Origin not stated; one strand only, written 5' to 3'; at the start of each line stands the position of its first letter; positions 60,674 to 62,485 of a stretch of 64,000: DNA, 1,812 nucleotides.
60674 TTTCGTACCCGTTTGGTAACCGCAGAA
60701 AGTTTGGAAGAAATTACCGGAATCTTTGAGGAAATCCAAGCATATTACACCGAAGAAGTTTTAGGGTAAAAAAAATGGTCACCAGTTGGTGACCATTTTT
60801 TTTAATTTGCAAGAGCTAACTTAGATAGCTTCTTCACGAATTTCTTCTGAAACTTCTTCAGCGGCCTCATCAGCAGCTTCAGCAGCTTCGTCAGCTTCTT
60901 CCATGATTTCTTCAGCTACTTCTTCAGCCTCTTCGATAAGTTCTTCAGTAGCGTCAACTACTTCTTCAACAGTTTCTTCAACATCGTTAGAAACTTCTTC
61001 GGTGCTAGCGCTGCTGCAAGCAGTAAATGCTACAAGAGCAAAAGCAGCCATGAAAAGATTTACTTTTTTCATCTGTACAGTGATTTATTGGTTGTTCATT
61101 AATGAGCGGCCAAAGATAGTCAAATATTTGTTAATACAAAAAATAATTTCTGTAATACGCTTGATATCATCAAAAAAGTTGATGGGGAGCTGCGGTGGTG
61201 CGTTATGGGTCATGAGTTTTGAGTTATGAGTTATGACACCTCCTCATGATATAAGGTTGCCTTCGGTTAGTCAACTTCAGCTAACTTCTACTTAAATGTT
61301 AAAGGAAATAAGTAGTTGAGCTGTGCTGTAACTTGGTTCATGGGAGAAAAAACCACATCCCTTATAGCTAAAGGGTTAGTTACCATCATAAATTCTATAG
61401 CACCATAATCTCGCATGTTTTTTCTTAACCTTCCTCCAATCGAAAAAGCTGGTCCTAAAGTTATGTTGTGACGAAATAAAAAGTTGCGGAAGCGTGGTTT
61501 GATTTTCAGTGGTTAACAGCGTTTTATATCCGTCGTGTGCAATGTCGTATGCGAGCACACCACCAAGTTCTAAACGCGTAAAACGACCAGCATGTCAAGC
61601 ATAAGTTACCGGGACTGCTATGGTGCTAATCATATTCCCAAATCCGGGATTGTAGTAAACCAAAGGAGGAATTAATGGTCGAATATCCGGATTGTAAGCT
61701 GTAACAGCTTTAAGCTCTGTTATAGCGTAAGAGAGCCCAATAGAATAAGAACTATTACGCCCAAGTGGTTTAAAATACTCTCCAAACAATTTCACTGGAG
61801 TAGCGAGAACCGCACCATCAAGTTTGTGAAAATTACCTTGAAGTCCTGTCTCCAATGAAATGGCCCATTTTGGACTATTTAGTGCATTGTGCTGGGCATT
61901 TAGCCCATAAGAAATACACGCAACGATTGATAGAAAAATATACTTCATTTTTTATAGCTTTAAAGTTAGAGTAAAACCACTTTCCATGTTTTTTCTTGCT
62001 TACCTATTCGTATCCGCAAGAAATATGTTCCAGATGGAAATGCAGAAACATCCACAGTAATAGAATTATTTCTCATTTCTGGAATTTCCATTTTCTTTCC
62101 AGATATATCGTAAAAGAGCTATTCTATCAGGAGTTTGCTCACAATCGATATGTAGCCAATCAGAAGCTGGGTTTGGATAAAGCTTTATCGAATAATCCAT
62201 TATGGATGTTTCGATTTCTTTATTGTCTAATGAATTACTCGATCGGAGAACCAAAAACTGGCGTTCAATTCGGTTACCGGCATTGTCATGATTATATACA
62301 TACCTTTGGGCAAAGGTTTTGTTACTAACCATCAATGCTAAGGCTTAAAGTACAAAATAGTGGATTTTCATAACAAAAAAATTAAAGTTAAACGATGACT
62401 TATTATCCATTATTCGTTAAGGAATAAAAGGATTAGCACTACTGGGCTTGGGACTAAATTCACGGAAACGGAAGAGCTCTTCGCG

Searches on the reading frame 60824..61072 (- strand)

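Call 21: search_protein_families(library=pfam, proteins=[window:60824-61072:-], max_evalue=1)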
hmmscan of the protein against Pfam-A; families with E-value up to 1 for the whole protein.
window:60824-61072:- (83 aa): 32 families (the best 25 are shown)
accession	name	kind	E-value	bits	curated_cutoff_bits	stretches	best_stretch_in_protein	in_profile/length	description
PF06103.16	DUF948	-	0.00019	22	37.2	1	9-75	9-78/89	Bacterial protein of unknown function (DUF948)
PF07464.16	ApoLp-III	-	0.00054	20.6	36.3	1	29-80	18-69/146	Apolipophorin-III precursor (apoLp-III)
PF01442.23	Apolipoprotein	-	0.0022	18.2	90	1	24-82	50-108/190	Apolipoprotein A1/A4/E domain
PF09991.14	DUF2232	-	0.0072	16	27.8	1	6-64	93-150/290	Predicted membrane protein (DUF2232)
PF12732.12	YtxH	-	0.013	16.3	37.5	1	32-78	24-70/71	YtxH-like protein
PF16342.10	DUF4972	-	0.013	15.8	28.8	1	4-52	11-59/128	Domain of unknown function (DUF4972)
PF11727.13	ISG65-75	-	0.022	14.4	25.1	1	20-73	90-143/281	Invariant surface glycoprotein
PF12725.13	DUF3810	-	0.032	14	28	1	19-78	83-144/311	Protein of unknown function (DUF3810)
PF11740.13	KfrA_N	-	0.039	15.1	26.1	1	26-81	50-105/113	Plasmid replication region DNA-binding N-term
PF11839.13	Alanine_zipper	-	0.048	14.4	23.1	1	33-76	15-57/69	Alanine-zipper, major outer membrane lipoprotein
PF10157.14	BORCS6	-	0.054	14.1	35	1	15-56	39-80/101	BLOC-1-related complex sub-unit 6 C-terminal helix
PF00306.32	ATP-synt_ab_C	-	0.076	13.8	27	1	22-80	69-125/126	ATP synthase alpha/beta chain, C terminal domain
PF16386.10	DUF4995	-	0.08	13.4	28.4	1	1-54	1-50/73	Domain of unknown function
PF24173.1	TPR_TTI1_N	-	0.099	12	27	1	2-59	77-135/330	TTI1 N-terminal TPR domain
PF05802.16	SctB2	-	0.1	13.5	26.5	1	23-78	105-160/162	SPI-2 type 3 secretion system translocon protein SctB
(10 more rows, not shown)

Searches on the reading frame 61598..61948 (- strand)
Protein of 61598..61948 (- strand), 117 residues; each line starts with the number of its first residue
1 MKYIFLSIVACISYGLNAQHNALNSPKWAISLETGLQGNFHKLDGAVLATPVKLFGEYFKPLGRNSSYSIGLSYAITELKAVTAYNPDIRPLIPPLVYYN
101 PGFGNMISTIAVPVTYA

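Call 21: search_protein_families(library=pfam, proteins=[window:61598-61948:-], max_evalue=1)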
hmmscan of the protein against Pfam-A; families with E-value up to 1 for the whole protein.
window:61598-61948:- (117 aa): 1 family
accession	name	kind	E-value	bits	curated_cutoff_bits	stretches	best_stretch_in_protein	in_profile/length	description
PF15277.12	Sec3-PIP2_bind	-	0.33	11.4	25.3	1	65-88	30-53/87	Exocyst complex component SEC3 N-terminal PIP2 binding PH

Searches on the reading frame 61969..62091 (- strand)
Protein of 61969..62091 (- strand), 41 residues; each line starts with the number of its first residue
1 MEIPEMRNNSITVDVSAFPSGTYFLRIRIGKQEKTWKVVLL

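Call 21: search_protein_families(library=pfam, proteins=[window:61969-62091:-], max_evalue=1)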
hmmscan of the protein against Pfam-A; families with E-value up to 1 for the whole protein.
window:61969-62091:- (41 aa): 2 families
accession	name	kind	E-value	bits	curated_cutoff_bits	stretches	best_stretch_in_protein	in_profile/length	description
PF18962.6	Por_Secre_tail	-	1.2e-05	26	27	1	7-39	42-74/75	Secretion system C-terminal sorting domain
PF16967.11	TcfC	-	0.011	15.7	29.4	1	13-32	36-55/68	E-set like domain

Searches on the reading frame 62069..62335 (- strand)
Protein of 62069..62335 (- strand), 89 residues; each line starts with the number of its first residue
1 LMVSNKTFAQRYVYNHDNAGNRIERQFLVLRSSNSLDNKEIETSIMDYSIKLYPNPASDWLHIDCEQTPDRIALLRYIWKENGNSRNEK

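Call 21: search_protein_families(library=pfam, proteins=[window:62069-62335:-], max_evalue=1)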
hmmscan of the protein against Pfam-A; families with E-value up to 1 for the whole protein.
window:62069-62335:- (89 aa): 2 families
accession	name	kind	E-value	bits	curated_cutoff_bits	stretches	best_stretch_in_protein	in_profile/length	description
PF18962.6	Por_Secre_tail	-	0.057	14.2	27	1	52-68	1-17/75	Secretion system C-terminal sorting domain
PF24705.1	DUF7668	-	0.069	14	27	1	30-85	18-75/100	Domain of unknown function (DUF7668)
